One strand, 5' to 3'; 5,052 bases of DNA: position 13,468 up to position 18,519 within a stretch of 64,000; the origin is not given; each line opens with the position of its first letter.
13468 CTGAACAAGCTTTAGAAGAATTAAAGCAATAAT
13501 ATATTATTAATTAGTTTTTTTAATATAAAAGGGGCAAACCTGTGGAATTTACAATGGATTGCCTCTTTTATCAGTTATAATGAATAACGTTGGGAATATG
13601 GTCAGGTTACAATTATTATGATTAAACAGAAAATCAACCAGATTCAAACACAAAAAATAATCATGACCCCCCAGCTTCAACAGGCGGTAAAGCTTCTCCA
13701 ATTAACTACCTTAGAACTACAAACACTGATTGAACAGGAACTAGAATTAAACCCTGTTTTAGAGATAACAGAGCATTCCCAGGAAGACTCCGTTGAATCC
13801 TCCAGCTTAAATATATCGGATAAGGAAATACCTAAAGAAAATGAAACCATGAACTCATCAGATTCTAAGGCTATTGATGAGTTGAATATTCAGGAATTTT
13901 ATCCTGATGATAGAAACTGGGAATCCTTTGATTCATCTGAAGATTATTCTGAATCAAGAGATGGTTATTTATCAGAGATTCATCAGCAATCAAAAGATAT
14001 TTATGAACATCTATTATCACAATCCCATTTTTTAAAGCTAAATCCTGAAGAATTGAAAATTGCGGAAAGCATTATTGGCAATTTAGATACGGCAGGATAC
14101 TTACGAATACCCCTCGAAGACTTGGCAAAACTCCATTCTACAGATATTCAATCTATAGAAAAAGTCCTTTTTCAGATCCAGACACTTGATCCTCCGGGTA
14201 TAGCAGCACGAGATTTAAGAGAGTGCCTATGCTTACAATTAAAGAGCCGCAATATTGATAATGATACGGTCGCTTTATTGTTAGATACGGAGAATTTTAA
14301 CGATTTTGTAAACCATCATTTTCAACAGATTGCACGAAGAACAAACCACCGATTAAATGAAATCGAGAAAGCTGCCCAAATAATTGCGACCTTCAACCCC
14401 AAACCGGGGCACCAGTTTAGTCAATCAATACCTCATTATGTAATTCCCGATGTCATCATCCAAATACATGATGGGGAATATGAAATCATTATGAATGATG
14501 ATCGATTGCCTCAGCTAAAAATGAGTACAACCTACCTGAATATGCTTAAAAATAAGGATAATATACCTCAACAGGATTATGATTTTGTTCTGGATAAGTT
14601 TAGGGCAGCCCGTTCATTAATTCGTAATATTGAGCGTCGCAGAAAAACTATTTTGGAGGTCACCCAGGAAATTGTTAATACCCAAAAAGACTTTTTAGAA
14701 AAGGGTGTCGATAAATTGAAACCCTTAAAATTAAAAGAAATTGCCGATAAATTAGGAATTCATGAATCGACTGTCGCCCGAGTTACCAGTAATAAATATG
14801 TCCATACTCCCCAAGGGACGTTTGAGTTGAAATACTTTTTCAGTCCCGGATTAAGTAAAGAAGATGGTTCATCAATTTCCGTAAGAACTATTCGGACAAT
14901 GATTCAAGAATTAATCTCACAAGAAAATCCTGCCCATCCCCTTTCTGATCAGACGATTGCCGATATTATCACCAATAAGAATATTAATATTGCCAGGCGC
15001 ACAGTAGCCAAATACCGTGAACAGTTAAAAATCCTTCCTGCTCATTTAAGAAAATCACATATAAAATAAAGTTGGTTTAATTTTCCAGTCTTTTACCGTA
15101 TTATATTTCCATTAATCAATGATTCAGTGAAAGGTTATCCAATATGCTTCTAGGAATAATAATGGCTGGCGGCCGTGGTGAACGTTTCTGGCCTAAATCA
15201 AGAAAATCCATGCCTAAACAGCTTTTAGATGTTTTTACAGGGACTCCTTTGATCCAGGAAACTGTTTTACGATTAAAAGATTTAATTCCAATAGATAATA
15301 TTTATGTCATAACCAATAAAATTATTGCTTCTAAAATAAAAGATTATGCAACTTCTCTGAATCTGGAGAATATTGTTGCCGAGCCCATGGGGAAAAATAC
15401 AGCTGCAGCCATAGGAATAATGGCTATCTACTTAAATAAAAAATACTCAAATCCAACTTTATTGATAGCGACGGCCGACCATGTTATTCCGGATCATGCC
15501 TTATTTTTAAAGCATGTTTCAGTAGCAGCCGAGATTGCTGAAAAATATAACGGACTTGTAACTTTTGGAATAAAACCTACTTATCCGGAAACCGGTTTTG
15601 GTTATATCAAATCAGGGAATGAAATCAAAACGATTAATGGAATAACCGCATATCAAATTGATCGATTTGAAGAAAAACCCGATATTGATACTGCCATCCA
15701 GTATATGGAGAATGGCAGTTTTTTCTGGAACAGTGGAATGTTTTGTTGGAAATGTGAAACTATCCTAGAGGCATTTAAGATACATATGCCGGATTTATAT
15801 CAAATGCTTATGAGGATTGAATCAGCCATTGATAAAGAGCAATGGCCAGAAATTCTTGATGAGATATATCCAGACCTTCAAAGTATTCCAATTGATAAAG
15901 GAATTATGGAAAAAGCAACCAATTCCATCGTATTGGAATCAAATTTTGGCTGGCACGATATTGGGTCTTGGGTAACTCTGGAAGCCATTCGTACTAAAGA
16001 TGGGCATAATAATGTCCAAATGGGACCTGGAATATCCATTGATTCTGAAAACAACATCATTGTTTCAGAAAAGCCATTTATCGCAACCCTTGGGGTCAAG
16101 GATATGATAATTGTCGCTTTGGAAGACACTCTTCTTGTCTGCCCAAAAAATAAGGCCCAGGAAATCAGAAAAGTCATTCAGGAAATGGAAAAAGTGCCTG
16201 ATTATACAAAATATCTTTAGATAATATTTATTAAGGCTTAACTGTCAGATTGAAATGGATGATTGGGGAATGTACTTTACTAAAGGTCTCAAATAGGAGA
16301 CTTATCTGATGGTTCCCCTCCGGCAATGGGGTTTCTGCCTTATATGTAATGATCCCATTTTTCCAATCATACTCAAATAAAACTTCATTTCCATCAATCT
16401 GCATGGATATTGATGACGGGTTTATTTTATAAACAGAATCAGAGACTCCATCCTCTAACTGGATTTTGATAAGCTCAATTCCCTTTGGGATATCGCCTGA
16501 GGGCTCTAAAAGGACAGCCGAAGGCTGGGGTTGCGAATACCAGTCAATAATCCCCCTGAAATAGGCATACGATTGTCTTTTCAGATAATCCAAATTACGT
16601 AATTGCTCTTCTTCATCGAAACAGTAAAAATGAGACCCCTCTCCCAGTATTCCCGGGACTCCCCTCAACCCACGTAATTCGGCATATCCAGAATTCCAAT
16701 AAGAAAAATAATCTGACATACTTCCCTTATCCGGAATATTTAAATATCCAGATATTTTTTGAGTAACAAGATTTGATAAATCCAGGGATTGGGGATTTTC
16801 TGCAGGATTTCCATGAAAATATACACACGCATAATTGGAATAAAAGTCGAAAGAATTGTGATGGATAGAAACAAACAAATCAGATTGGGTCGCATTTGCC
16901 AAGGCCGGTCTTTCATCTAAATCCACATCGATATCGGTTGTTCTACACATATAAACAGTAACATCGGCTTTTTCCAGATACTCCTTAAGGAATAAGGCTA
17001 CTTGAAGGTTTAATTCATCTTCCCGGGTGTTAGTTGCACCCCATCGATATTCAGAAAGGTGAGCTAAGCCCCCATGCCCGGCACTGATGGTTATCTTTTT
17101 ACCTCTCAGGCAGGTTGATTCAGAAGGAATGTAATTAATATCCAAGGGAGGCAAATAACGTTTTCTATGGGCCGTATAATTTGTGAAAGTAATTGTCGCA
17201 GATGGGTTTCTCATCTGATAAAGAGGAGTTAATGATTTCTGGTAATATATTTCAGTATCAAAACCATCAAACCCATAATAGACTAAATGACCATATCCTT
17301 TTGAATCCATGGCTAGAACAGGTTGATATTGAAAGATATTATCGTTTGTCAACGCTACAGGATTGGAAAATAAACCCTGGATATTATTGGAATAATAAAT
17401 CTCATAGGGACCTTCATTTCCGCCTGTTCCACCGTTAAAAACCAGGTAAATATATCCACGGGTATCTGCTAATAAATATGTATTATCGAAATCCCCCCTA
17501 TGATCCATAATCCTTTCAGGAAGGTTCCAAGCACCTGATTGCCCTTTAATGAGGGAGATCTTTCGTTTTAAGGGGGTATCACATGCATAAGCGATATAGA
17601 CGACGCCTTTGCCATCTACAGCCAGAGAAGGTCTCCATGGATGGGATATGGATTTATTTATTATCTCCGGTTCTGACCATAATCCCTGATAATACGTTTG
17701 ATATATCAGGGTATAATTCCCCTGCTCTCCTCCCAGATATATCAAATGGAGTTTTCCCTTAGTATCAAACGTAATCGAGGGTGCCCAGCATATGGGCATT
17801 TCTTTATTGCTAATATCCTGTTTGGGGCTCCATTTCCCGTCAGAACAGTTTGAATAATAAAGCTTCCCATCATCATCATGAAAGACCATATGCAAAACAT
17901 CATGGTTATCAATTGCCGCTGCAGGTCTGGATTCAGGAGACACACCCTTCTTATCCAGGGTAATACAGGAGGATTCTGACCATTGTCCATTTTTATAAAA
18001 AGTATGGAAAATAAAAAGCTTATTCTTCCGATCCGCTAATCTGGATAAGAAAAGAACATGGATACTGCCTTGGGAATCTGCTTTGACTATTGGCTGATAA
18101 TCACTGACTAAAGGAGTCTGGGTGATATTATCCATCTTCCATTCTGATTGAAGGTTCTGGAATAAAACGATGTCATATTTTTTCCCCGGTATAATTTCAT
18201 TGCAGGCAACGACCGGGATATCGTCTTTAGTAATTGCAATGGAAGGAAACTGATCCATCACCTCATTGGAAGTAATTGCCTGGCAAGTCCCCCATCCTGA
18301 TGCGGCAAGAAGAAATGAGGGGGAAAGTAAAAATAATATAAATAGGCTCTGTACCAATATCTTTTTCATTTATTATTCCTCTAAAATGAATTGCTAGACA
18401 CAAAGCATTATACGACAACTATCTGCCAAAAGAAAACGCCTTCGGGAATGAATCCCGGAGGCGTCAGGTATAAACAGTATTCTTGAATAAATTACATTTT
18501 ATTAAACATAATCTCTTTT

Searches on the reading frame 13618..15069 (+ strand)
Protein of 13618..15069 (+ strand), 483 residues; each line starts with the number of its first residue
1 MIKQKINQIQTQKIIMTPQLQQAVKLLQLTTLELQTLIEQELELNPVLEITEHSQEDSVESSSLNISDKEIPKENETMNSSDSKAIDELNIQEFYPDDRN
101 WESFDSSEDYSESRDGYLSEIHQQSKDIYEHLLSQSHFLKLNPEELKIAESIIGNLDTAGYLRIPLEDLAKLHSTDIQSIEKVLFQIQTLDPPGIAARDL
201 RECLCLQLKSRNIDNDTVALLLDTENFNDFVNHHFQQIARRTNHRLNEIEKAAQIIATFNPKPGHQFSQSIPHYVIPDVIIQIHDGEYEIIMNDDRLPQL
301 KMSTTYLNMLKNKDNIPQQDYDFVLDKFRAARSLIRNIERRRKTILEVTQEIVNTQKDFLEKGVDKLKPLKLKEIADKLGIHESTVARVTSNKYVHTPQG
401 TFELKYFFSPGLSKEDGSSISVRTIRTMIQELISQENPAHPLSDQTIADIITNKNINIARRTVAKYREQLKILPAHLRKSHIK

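Call 10: search_protein_families(library=pfam, proteins=[window:13618-15069:+], max_evalue=0.00001)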
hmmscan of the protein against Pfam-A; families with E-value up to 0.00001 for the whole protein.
window:13618-15069:+ (483 aa): 3 families
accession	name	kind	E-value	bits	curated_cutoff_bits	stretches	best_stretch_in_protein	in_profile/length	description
PF04552.19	Sigma54_DBD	-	1.1e-58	197.9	22.8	1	324-479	4-159/160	Sigma-54, DNA binding domain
PF04963.19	Sigma54_CBD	-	9.1e-56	189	22.9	1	119-306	3-185/185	Sigma-54 factor, core binding domain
PF00309.25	Sigma54_AID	-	1.1e-14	54.4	23.8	1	6-50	2-46/46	Sigma-54 factor, Activator interacting domain (AID)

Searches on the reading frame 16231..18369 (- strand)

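Call 10: search_protein_families(library=pfam, proteins=[window:16231-18369:-], max_evalue=0.00001)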
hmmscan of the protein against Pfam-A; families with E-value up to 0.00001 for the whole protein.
window:16231-18369:- (712 aa): 1 family
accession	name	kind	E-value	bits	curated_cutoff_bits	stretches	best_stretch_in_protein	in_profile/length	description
PF01520.23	Amidase_3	-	6.3e-23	82.1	27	1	426-608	1-173/174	N-acetylmuramoyl-L-alanine amidase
